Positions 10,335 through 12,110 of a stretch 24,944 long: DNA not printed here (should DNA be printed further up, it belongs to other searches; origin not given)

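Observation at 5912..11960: Four tandem diverged paralogs encode an unassigned single-pass envelope protein family joined to the HAD/Ssd/Tad neighbourhood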

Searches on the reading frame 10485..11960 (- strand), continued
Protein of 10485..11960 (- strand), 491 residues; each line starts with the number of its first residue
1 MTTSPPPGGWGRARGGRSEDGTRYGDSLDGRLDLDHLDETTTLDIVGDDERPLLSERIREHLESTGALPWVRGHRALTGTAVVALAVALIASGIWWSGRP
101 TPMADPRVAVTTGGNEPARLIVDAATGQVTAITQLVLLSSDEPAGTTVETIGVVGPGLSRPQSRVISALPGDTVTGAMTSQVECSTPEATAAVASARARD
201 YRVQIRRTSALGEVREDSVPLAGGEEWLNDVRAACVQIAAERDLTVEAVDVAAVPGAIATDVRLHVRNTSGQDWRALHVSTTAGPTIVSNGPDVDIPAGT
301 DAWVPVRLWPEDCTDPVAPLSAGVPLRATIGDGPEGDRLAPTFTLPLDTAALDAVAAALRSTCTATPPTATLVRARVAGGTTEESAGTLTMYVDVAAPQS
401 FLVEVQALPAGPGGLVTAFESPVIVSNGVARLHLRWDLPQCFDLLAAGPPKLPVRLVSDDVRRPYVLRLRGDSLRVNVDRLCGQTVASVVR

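Call 44: search_protein_families(library=pfam, alignment_id=A3, max_evalue=0.1)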
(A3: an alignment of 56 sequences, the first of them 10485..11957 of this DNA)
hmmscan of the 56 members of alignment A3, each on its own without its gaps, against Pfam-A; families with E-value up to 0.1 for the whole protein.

A. member 1, window:10485-11957:- (490 aa): 0 families

B. families by the number of members that match (of 56 scanned): 9 families
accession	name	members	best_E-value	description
PF08525.16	OapA_N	2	0.023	Opacity-associated protein A N-terminal motif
PF04087.19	DUF389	1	0.0013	Domain of unknown function (DUF389)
PF19487.4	DUF6023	1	0.0034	Family of unknown function (DUF6023)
PF04625.18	DEC-1_N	1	0.0093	DEC-1 protein, N-terminal region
PF11734.13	TilS_C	1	0.016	TilS substrate C-terminal domain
PF13004.13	BACON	1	0.048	Putative binding domain, N-terminal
PF02369.22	Big_1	1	0.067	Bacterial Ig-like domain (group 1)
PF13629.12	T2SS-T3SS_pil_N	1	0.067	Pilus formation protein N terminal region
PF11614.14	FixG_C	1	0.096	IG-like fold at C-terminal of FixG, putative oxidoreductase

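Call 61: find_encoding_contigs(protein=P0114, flank=10000, max_places=1)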
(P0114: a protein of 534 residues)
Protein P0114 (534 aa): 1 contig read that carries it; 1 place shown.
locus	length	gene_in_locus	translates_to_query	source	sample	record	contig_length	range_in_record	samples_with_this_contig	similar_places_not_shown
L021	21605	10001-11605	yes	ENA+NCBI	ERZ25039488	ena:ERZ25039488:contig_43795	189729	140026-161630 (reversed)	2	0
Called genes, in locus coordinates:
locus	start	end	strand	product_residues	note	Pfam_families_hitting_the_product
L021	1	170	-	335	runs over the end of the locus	PF00294:PfkB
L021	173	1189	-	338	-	PF03320:FBPase_glpX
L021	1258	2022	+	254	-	PF14030:DUF4245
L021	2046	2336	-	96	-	PF02609:Exonuc_VII_S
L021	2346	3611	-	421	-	PF13742:tRNA_anti_2, PF01336:tRNA_anti-codon (weak), PF02601:Exonuc_VII_L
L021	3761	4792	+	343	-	PF02401:LYTB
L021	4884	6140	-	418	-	PF20177:DUF6542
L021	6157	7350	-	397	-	PF02646:RmuC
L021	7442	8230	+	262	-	PF00376:MerR, PF13411:MerR_1, PF07739:TipAS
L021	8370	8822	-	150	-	-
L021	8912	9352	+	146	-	PF06071:YchF-GTPase_C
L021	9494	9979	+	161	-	PF01152:Bac_globin (weak)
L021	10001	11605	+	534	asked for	-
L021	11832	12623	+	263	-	PF01547:SBP_bac_1, PF13531:SBP_bac_11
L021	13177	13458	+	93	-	-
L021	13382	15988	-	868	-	PF00211:Guanylate_cyc, PF13191:AAA_16, PF00498:FHA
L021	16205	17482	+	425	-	PF28326:Sensor_actino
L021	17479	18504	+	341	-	PF00497:SBP_bac_3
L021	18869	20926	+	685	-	PF16919:PknG_rubred, PF00069:Pkinase, PF07714:PK_Tyr_Ser-Thr, PF16918:PknG_TPR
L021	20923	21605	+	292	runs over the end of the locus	PF13672:PP2C_2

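Call 62: find_encoding_contigs(protein=P0073, flank=10000, max_places=1)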
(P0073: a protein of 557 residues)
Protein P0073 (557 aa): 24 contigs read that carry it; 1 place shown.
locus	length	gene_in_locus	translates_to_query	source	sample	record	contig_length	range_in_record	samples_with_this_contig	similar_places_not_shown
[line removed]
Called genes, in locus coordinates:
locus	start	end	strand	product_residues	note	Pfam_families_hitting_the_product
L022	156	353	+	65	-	-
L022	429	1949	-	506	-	-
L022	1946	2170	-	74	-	-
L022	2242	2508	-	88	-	-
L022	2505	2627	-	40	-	-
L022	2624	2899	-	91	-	-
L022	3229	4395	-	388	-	PF03235:GmrSD_N, PF01844:HNH (weak)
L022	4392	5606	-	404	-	PF13651:EcoRI_methylase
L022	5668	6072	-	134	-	-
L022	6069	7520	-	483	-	PF00239:Resolvase, PF07508:Recombinase, PF13408:Zn_ribbon_recom (faint)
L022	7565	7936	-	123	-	PF00437:T2SSE (weak)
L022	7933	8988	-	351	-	PF26563:Rv3660c_N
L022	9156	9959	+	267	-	PF00702:Hydrolase, PF08282:Hydrolase_3 (faint), PF12710:HAD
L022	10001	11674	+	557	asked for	-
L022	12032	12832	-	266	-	-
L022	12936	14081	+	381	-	PF06580:His_kinase, PF02518:HATPase_c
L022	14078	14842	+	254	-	PF00072:Response_reg, PF04397:LytTR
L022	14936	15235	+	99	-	-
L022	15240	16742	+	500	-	PF00474:SSF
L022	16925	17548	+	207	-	PF01184:Gpr1_Fun34_YaaH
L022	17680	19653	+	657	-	PF16177:ACAS_N, PF00501:AMP-binding, PF13193:AMP-binding_C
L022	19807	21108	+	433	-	PF06965:Na_H_antiport_1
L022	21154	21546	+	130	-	PF07332:Phage_holin_3_6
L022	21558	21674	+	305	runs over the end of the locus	PF00561:Abhydrolase_1, PF12146:Hydrolase_4, PF12697:Abhydrolase_6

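Call 63: find_encoding_contigs(protein=P0190, flank=10000, max_places=1)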
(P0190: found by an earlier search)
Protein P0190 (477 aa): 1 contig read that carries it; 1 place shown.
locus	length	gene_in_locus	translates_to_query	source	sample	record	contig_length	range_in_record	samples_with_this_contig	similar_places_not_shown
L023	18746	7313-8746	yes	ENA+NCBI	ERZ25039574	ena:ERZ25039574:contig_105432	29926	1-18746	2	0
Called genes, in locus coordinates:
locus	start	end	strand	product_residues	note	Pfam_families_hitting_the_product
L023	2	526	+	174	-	?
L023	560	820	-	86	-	PF00482:T2SSF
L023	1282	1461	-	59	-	-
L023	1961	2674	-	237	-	PF00437:T2SSE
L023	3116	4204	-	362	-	PF26563:Rv3660c_N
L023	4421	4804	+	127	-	PF01042:Ribonuc_L-PSP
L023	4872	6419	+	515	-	-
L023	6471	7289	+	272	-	PF00702:Hydrolase (weak), PF12710:HAD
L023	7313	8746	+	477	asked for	-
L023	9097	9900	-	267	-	-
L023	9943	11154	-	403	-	-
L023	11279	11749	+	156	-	PF01243:PNPOx_N (weak)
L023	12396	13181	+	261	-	PF06965:Na_H_antiport_1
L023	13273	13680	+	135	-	PF07332:Phage_holin_3_6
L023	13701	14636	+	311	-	PF00561:Abhydrolase_1, PF12146:Hydrolase_4, PF12697:Abhydrolase_6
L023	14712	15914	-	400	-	PF02674:Colicin_V, PF00089:Trypsin, PF13365:Trypsin_2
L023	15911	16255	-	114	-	-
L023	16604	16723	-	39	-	-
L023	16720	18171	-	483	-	PF00730:HhH-GPD, PF00633:HHH (weak)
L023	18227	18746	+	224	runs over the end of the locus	PF00027:cNMP_binding, PF13545:HTH_Crp_2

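Call 64: find_encoding_contigs(protein=P0200, flank=10000, max_places=1)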
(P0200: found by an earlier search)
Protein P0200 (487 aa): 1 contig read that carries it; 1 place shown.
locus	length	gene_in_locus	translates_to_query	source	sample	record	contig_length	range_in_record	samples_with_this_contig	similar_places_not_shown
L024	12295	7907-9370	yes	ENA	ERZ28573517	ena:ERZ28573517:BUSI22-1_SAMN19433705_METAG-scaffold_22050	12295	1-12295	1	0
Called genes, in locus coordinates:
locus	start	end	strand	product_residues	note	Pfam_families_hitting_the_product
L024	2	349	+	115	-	?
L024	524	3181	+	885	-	PF22422:MGH1-like_GH, PF03200:Glyco_hydro_63, PF22422:MGH1-like_GH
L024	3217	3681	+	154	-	PF00720:SSI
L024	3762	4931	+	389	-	PF00768:Peptidase_S11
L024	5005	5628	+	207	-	PF04199:Cyclase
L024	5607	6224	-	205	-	PF01569:PAP2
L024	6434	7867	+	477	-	-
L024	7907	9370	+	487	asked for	-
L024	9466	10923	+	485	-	PF03060:NMO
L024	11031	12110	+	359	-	-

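Call 70: find_homologous_proteins(query=A3, max_evalue=0.00001)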
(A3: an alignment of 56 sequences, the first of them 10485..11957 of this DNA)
Query A3 (56 sequences) (490 aa, profile of the alignment): 16 proteins with E <= 0.00001 among 8000 candidates.
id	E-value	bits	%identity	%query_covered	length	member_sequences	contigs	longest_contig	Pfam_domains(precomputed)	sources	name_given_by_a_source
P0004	5.0e-119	416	72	96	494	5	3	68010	-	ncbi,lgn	ncbi:MAG: hypothetical protein AB7O74_06585 [Candidatus Nanopelagicales bacterium]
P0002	7.5e-116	406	91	100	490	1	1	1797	-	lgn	-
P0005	8.3e-115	403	70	100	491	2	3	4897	-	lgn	-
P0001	4.9e-112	393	93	100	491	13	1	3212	-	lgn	-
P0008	7.2e-112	393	71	100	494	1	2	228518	-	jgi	jgi:hypothetical protein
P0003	3.4e-110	387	77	100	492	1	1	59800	-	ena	-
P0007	3.3e-109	384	72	100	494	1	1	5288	-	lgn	-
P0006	3.7e-106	374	75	99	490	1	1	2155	-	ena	-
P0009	1.3e-104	369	69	100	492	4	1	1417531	-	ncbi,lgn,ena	-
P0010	4.8e-103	364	69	100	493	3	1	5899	-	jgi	jgi:hypothetical protein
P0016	2.6e-102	361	37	91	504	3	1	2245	-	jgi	-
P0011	9.7e-100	353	67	100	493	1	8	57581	-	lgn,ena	-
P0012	3.2e-96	341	55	91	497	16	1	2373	-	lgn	-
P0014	3.6e-95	338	52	95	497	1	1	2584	-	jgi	jgi:hypothetical protein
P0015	1.2e-93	333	52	97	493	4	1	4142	-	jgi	-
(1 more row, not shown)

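Call 82: search_protein_families(library=padloc, proteins=[window:10485-11957:-], max_evalue=0.01)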
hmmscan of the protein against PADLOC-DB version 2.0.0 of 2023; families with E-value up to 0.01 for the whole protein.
window:10485-11957:- (490 aa): 0 families

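Call 83: search_protein_families(library=phrogs, proteins=[window:10485-11957:-], max_evalue=0.01)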
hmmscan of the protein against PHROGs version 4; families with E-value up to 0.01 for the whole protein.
window:10485-11957:- (490 aa): 0 families

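Call 90: find_encoding_contigs(protein=P0097, flank=8000, max_places=1)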
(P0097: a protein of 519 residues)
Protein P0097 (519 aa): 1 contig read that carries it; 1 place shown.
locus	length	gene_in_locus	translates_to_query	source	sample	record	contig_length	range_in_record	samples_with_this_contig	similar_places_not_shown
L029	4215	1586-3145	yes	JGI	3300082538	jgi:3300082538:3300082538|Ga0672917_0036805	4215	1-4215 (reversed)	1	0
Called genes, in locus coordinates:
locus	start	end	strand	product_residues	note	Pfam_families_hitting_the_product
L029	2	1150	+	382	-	?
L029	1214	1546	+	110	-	PF04993:TfoX_N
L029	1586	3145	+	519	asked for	-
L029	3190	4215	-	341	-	?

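Call 91: find_encoding_contigs(protein=P0141, flank=8000, max_places=1)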
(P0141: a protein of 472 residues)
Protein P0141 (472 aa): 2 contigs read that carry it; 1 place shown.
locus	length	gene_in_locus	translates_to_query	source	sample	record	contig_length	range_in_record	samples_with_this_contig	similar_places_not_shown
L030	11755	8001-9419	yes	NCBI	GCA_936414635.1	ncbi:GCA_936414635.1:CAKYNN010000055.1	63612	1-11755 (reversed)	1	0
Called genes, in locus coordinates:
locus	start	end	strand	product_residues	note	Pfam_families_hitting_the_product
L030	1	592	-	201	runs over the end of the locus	PF01381:HTH_3, PF13560:HTH_31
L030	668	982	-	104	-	-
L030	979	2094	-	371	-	PF02012:BNR (faint), PF15902:Sortilin-Vps10 (weak)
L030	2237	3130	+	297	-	PF00005:ABC_tran, PF13304:AAA_21, PF13732:DrrA1-3_C (weak)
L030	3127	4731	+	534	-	-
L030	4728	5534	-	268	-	-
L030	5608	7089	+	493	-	PF00083:Sugar_tr (weak), PF06609:TRI12 (weak), PF07690:MFS_1, PF05977:MFS_3 (weak)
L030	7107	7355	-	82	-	-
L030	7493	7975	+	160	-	PF18306:LDcluster4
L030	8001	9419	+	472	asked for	-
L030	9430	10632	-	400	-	PF00266:Aminotran_5, PF22580:KYNU_C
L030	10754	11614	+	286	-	PF01209:Ubie_methyltran, PF06325:PrmA (weak), PF13489:Methyltransf_23, PF08241:Methyltransf_11, PF08242:Methyltransf_12, PF13649:Methyltransf_25, PF13847:Methyltransf_31, PF05148:Methyltransf_8 (weak)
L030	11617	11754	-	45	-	?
